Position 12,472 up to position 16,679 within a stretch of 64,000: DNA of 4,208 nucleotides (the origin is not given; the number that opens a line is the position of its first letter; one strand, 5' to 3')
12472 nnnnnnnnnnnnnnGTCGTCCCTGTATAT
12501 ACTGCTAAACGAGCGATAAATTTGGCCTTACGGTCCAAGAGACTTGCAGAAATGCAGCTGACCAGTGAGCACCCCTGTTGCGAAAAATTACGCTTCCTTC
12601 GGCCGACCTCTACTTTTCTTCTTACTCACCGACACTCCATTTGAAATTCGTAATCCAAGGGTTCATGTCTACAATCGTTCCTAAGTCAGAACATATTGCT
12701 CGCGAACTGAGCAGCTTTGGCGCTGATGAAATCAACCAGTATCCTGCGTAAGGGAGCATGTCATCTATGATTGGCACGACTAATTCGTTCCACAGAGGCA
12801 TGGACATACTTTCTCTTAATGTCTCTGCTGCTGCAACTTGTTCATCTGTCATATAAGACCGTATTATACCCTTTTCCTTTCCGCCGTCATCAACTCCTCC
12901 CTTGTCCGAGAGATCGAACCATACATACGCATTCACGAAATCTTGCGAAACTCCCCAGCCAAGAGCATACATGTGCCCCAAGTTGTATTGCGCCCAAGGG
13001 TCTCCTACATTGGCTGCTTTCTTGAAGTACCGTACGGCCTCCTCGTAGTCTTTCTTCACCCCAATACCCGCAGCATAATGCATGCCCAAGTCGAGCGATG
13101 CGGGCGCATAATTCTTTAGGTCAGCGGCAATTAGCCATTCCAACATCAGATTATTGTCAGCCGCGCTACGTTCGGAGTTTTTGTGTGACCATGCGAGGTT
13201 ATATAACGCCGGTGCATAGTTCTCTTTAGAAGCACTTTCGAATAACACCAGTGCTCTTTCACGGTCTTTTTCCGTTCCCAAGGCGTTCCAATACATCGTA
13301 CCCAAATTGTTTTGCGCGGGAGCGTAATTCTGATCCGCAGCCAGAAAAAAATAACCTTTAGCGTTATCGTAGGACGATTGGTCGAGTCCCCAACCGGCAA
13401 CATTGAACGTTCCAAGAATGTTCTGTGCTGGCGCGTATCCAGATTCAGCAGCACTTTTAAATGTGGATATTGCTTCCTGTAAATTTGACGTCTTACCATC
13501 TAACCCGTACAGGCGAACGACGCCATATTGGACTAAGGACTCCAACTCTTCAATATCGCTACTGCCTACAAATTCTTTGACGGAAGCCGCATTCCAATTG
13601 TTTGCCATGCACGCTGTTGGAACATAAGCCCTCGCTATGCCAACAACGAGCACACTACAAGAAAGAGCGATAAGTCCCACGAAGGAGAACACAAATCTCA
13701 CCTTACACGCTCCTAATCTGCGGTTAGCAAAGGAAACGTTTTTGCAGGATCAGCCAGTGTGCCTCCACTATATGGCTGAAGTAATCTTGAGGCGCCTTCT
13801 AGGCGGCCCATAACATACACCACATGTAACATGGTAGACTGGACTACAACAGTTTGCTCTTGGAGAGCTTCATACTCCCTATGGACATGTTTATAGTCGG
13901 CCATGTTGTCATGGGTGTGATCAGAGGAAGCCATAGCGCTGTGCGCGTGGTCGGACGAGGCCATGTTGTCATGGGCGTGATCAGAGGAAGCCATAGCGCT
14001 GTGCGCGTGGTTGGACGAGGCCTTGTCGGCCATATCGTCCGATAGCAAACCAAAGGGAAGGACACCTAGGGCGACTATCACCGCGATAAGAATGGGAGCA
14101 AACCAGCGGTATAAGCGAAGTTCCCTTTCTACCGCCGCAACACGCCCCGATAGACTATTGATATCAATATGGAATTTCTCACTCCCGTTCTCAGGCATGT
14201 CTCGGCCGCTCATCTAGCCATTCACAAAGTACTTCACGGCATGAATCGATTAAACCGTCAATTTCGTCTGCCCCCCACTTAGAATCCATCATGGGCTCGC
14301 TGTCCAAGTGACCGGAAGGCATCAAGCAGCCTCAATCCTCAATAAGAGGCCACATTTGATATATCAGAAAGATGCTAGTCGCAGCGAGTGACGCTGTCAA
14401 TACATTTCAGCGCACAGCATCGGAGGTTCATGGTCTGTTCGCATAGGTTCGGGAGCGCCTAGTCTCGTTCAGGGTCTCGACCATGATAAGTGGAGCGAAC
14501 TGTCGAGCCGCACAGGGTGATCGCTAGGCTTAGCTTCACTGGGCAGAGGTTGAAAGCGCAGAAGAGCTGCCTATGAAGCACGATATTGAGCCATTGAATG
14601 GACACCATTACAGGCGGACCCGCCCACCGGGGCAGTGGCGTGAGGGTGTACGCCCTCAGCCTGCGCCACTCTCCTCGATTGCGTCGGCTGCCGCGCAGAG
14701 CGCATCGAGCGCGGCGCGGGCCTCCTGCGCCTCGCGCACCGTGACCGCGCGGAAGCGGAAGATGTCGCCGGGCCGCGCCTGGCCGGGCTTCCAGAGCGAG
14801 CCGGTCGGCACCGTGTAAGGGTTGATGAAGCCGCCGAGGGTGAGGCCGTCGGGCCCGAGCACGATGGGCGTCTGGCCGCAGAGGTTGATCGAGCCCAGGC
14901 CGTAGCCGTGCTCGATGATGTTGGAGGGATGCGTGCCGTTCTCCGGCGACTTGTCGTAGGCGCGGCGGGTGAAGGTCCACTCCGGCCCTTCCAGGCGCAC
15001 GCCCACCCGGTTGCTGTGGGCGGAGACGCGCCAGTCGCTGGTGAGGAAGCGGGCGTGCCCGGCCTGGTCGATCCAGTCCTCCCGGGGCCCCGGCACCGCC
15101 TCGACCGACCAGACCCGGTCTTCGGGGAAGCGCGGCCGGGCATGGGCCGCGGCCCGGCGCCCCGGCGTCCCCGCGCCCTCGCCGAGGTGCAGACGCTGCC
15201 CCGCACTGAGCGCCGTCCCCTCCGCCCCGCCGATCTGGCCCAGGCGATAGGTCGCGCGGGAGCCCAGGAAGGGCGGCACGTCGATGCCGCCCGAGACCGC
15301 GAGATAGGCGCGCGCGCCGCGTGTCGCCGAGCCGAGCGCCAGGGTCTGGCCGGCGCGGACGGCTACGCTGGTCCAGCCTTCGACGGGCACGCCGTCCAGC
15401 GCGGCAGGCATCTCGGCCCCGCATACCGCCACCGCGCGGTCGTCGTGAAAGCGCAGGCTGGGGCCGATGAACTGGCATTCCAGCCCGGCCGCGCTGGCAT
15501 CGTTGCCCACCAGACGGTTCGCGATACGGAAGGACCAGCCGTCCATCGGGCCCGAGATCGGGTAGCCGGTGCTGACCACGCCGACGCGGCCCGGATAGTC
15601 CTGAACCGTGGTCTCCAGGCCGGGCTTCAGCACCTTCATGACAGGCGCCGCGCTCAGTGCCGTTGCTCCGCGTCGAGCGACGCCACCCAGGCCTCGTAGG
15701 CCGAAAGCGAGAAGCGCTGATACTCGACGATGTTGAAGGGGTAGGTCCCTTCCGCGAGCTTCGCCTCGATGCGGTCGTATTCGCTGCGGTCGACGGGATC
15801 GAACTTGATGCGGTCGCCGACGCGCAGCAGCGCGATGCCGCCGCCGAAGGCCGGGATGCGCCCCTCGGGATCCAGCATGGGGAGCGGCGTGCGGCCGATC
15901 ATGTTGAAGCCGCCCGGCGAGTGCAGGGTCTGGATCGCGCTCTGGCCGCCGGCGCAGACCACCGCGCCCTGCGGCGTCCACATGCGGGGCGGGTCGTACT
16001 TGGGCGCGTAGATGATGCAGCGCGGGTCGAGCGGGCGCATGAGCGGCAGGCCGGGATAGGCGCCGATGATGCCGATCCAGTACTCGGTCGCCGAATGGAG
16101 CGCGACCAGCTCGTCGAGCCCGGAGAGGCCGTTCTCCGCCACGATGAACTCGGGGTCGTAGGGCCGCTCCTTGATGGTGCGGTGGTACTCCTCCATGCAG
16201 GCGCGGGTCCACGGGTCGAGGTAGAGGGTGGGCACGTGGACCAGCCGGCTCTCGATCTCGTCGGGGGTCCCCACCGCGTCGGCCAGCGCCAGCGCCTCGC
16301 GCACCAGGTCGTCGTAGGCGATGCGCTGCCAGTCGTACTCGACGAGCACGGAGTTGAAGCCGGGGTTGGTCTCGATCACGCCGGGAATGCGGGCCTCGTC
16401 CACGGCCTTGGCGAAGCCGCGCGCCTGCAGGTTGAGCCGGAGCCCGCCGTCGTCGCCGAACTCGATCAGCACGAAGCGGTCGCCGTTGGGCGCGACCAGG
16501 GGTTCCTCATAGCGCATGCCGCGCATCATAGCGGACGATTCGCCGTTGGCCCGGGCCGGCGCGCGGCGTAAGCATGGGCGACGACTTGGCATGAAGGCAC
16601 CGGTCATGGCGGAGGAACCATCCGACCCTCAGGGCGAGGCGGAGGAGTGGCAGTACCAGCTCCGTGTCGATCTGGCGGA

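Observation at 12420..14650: Low-GC islet: Sel1-repeat secreted protein plus His-rich repeat membrane protein next to a broken ABC permease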

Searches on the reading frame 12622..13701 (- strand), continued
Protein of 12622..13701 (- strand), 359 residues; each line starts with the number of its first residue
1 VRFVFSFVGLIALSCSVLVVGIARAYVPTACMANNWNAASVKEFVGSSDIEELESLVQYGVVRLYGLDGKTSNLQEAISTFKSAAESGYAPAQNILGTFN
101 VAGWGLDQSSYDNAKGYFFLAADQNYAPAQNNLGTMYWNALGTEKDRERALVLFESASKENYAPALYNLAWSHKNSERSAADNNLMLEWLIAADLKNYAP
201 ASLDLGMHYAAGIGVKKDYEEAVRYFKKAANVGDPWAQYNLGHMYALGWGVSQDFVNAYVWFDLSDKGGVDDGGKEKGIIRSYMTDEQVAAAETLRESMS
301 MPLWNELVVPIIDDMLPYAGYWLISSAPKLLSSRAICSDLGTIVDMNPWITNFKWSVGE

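Call 78: search_protein_families(library=ncbifam, proteins=[window:12625-13701:-, L001:11312-12145:+], max_evalue=0.001)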
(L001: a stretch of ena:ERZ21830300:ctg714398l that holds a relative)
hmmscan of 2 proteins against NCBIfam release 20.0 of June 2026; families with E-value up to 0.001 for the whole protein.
window:12625-13701:- (359 aa): 4 families
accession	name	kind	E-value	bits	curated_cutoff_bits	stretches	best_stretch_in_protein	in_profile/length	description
NF033786.1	phenyl_MerG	equivalog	4.8e-15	56.1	350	2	204-246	70-112/217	phenylmercury resistance protein MerG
NF047621.1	FlgprotMotXVib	equivalog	9.8e-11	41.5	330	1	197-262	105-171/211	flagellar protein MotX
NF038194.1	AlgK_TPR_lipo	equivalog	2.2e-09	36.5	700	1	200-295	334-429/448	alginate biosynthesis TPR repeat lipoprotein AlgK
NF045484.1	TransRegExoR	equivalog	1.2e-05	24.6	450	1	219-279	59-119/267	exopolysaccharide production regulator ExoR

L001:11312-12145:+ (278 aa): 11 families
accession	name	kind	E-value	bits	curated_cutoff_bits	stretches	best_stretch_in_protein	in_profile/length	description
NF040932.1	ABC_arch_GlcU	equivalog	4.3e-25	88.9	340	1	12-268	7-262/272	glucose ABC transporter permease GlcU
NF008231.0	PRK10998.1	equivalog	1.8e-16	60.6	261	1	16-277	22-295/296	maltose ABC transporter permease MalG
NF007047.0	PRK09500.1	equivalog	2.8e-11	43.5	326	1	75-251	57-236/257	spermidine/putrescine ABC transporter permease PotC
NF007889.0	PRK10592.1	equivalog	4.7e-08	32.9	476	1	75-268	62-265/281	putrescine ABC transporter permease PotI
NF008210.0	PRK10973.1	equivalog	1.7e-07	31.2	297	1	17-229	19-228/281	sn-glycerol-3-phosphate ABC transporter permease UgpE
TIGR02141.1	modB_ABC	equivalog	6.1e-05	22.7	182.6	1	141-259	76-197/208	molybdate ABC transporter permease subunit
NF011624.0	PRK15050.1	equivalog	8.6e-05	21.8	247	1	144-257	160-270/297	2-aminoethylphosphonate ABC transporter permease subunit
NF006951.0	PRK09433.1-2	equivalog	0.00014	20.6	788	1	103-263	361-521/535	thiamine/thiamine pyrophosphate ABC transporter permease ThiP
TIGR01581.1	Mo_ABC_porter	hypoth_equivalog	0.00015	21.3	210.3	1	81-259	26-220/225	ABC transporter permease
NF043073.1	MMSYN1_0195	equivalog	0.0003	19.1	1250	1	77-219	58-201/1021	spermidine/putrescine ABC transporter permease/substrate-binding protein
NF008232.0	PRK10999.1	equivalog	0.00059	18.7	392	1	148-223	378-453/520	maltose ABC transporter permease MalF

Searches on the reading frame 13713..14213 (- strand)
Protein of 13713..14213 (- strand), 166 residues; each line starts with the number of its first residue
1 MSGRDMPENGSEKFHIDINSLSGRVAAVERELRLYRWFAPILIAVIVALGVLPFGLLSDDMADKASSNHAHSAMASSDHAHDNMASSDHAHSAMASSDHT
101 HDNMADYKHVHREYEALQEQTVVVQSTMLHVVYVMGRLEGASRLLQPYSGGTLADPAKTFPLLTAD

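Call 4: search_protein_families(library=pfam, proteins=[window:13713-14213:-], max_evalue=0.01)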
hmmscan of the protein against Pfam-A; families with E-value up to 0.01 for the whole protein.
window:13713-14213:- (166 aa): 0 families

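Call 9: find_homologous_proteins(query=window:13713-14213:-, max_evalue=0.01)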
Query window:13713-14213:- (166 aa): 1 proteins with E <= 0.01 among 166 candidates.
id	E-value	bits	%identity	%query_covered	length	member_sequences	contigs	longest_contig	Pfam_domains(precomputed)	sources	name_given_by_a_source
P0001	1.6e-99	348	100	97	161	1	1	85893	-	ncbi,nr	ncbi:MAG: hypothetical protein OXP75_13380 [Rhodospirillales bacterium]|nr:hypothetical protein [Rho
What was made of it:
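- Checked: The His-rich ORF is 13713..14213, 166 aa. Its true start is almost certainly the ATG at 14198, which gives 161 aa. That start matches the NCBI annotation (call 9).
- Tried and rejected: Word-indexed search with the His-rich protein found only the protein itself (call 9).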

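Call 28: find_homologous_proteins(query=A1, max_evalue=0.01)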
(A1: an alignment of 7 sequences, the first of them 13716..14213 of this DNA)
Query A1 (7 sequences) (166 aa, profile of the alignment): 5 proteins with E <= 0.01 among 5172 candidates.
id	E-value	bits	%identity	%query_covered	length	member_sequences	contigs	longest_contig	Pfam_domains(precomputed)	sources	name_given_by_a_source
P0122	4.5e-45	170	25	37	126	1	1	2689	-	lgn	-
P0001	2.6e-42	161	100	97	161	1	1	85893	-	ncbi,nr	ncbi:MAG: hypothetical protein OXP75_13380 [Rhodospirillales bacterium]|nr:hypothetical protein [Rho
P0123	1.4e-40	156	23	42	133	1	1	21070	-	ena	-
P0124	3.9e-31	125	31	19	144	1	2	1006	-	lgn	-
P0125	6.5e-27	112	24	20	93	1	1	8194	-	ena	-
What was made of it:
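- Tried and rejected: A profile search with seven family members added one new member (call 28).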

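Call 35: search_protein_representatives(protein=window:13716-14213:-)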
Query: 166 residues. Proteins with E-value up to 0.001 (for the whole library): 34; up to 1e-10: 3; up to 1e-30: 1. The best 34 are listed.
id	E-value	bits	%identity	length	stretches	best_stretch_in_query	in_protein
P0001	5.2e-100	347.9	100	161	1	6-166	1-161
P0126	2.4e-12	63.3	42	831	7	65-118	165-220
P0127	1.7e-11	60.6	41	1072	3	57-116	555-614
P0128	1.3e-09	54.5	43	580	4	62-116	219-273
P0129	3.8e-09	52.9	45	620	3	65-130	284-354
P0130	1.1e-08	51.4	42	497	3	57-104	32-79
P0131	1.9e-08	50.6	38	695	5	54-124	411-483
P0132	2.6e-08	50.2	37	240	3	65-117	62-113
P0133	8.2e-08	48.6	39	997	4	58-105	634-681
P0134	5.1e-07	46.0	33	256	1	59-148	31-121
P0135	1.4e-06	44.6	40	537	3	56-106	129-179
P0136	2.6e-06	43.7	36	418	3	63-111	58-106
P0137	3.4e-06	43.3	44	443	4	56-112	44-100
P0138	5.7e-06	42.6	46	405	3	63-116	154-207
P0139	2.5e-05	40.5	42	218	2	59-115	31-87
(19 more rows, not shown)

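Call 41: search_protein_families(library=phrogs, proteins=[window:13716-14213:-, P0126, P0130, P0132, P0134, P0139], max_evalue=0.01)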
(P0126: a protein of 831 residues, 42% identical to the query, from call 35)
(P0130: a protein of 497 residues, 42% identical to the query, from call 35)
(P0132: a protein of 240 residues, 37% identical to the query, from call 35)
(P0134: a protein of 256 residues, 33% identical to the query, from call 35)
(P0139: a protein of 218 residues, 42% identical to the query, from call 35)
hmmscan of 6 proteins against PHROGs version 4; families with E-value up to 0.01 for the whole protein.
window:13716-14213:- (166 aa): 0 families

P0126 (831 aa): 3 families
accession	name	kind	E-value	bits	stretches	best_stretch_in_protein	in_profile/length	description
phrog_19961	-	tail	1.5e-16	61.3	2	645-695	275-308/480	tail fiber protein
phrog_24985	-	unknown function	2.8e-09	38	0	135-166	29-59/70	-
phrog_28169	-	unknown function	0.00011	23.5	0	184-219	103-140/160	-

P0130 (497 aa): 15 families
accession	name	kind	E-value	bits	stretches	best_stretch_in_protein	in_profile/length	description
phrog_1980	-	tail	3e-22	80.5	1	126-497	89-428/449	tail fiber protein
phrog_7121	-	tail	4.2e-16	59.2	1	201-453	593-852/927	tail fiber protein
phrog_5668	-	tail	7.5e-15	54.8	1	111-497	1182-1556/1567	tail fiber protein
phrog_24456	-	tail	1.1e-11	44.6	2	77-191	264-383/972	tail fiber protein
phrog_5481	-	tail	1.4e-10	41.4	1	126-496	645-1016/1043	tail fiber protein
phrog_18608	-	unknown function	1e-09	39.2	1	146-239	164-253/416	-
phrog_19966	-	tail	2.5e-09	37.3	1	109-496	369-721/724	long tail fiber protein distal subunit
phrog_1171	-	tail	5.3e-09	36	1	115-453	558-860/954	tail spike protein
phrog_33119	-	tail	1.4e-06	28.2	1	380-496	525-631/643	long tail fiber protein distal subunit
phrog_19567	-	tail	7.1e-06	25.3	1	303-496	1202-1375/1379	tail fiber protein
phrog_15695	-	tail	1.4e-05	24.1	1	310-450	1029-1177/1284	tail fiber protein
phrog_6907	-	unknown function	0.0019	19.5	1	165-220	45-90/99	-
phrog_31154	-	unknown function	0.0027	18.3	1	379-451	137-207/248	-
phrog_17509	-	unknown function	0.0045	17.5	0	105-150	149-194/281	-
phrog_9574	-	tail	0.0075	15.6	1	105-201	456-545/773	tail protein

P0132 (240 aa): 1 family
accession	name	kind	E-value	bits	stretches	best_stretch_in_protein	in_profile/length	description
phrog_34175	-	unknown function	0.0011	18.9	0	89-114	197-222/433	-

P0134 (256 aa): 7 families
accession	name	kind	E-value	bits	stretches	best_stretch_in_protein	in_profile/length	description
phrog_5717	-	tail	4.5e-13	49.4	1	64-255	966-1149/1150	tail protein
phrog_24267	-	unknown function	1.2e-12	49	1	97-171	135-219/266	-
phrog_6465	-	tail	2.1e-10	41.7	1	90-255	104-280/281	tail protein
phrog_4277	-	tail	6.7e-05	22.3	1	95-177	579-671/780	tail fiber protein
phrog_958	-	tail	0.00031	20.2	1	94-134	446-488/606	baseplate wedge subunit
phrog_9534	-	head and packaging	0.00058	20.6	1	45-136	219-290/303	head protein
phrog_34175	-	unknown function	0.0018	18.2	0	21-68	175-221/433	-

P0139 (218 aa): 0 families

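Call 42: search_solved_structures(query=window:13716-14213:-, max_evalue=10, show_alignments=3)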
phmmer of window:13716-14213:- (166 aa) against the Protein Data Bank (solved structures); distinct sequences matched with E-value up to 10: 0.
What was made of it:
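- On Phage tail fibre proteins (PHROGs): No PDB sequence match at E<=10 (call 42).
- Closest known: HxH metal-binding repeats of phage tail fibres and spikes. Different: It hits no PHROG family (call 41) and no PDB sequence (call 42).
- Tried and rejected: The PDB sequence search for the small protein found nothing at E<=10 (call 42).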

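Call 63: predict_structure(alignment_id=A3)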
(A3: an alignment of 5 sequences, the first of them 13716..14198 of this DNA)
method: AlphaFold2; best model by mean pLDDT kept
length: 161 residues; sequences in the alignment: 5
mean_pLDDT: 56.8   pTM: 0.24
mean pLDDT of the five models: 56.8, 53.9, 53.2, 52.1, 51.0
residues with pLDDT >= 90: 0; 70-90: 35; 50-70: 73; < 50: 53
segments of 3 or more residues with pLDDT < 50: 1-5, 63-84, 139-161
pLDDT, mean of each block of 10 residues (from residue 1): 48 57 61 75 67 54 48 45 49 58 75 72 66 53 41 40 36
secondary structure, 60 per line:
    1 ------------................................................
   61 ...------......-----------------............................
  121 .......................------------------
elements in order: H13-63 H70-75 H93-143
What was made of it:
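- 13713..14198 (-): Gene for a 161-aa bitopic (N-in/C-out) membrane protein: short cytoplasmic N-terminus, one TM helix, five HxH units, then a long periplasmic helix. AF2 gives helices 13-63 and 93-143 with a low-confidence repeat between them (call 63).
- On Phage tail-fibre HxH metal-binding repeat: Only monomer AF2 is available, and the repeat region has pLDDT below 50 (call 63).
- AF2 confidence for the small protein is low (pLDDT 56.8, call 63).
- Tried and rejected: AF2 of the small protein was low-confidence and could not address oligomerisation (call 63).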

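Call 66: search_protein_families(library=padloc, proteins=[window:13716-14198:-], max_evalue=0.01)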
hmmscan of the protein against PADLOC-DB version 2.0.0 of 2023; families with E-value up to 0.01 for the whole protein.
window:13716-14198:- (161 aa): 0 families

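Call 75: find_encoding_contigs(protein=P0124, flank=2000, max_places=3)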
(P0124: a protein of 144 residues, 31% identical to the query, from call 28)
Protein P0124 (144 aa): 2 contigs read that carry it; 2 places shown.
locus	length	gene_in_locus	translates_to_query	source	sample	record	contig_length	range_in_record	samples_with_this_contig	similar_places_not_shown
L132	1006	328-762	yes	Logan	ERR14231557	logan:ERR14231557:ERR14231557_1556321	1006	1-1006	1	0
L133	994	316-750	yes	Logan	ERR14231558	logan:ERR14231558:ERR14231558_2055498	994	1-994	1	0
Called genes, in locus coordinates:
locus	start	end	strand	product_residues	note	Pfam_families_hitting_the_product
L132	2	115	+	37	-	?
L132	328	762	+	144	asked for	-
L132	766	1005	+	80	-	?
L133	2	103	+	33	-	?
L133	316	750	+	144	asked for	-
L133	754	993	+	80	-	?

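Call 78: search_protein_families(library=ncbifam, proteins=[window:13716-14198:-], max_evalue=0.001)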
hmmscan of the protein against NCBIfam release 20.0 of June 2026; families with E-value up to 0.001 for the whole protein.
window:13716-14198:- (161 aa): 0 families

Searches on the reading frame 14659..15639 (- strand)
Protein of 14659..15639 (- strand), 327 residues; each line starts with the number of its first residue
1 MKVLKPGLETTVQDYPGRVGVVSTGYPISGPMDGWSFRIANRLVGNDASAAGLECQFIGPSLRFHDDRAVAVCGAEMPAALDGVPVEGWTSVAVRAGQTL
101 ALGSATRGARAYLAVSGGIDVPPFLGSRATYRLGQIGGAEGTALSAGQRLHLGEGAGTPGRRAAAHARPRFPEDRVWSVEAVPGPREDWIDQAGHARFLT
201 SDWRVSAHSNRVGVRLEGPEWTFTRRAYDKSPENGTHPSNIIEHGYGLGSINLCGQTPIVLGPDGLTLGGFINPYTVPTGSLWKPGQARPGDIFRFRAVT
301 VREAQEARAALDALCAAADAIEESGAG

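Call 78: search_protein_families(library=ncbifam, proteins=[window:14659-15639:-], max_evalue=0.001)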
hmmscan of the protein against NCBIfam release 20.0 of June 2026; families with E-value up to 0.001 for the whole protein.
window:14659-15639:- (327 aa): 3 families
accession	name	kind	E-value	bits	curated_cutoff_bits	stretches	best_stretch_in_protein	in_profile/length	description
TIGR02712.1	urea_carbox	equivalog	4.1e-95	319.6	1303.85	1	2-315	450-764/1201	urea carboxylase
TIGR00724.1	urea_amlyse_rel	domain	4.7e-77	259.1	230.2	1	2-313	3-302/315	5-oxoprolinase/urea amidolyase family protein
NF045499.1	PxpC_5OPro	equivalog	3.1e-47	161.3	500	1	1-310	2-294/306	5-oxoprolinase subunit PxpC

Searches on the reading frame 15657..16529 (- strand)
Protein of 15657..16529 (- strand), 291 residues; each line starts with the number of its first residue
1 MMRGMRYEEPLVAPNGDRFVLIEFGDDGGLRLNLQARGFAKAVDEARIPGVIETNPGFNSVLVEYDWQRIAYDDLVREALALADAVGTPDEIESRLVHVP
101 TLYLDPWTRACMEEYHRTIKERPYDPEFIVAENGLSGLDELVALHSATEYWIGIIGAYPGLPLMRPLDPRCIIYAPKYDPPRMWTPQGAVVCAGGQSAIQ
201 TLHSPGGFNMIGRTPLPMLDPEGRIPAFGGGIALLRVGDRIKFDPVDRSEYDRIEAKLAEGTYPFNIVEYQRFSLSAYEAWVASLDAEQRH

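Call 78: search_protein_families(library=ncbifam, proteins=[window:15657-16529:-], max_evalue=0.001)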
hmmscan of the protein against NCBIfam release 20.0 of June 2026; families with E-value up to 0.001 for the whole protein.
window:15657-16529:- (291 aa): 2 families
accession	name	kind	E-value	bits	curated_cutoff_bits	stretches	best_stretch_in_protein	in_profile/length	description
TIGR02712.1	urea_carbox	equivalog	4.4e-42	143.9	1303.85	1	15-284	807-1083/1201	urea carboxylase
TIGR00370.1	TIGR00370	equivalog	2e-20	73.1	145.55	1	16-243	2-201/202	5-oxoprolinase subunit PxpB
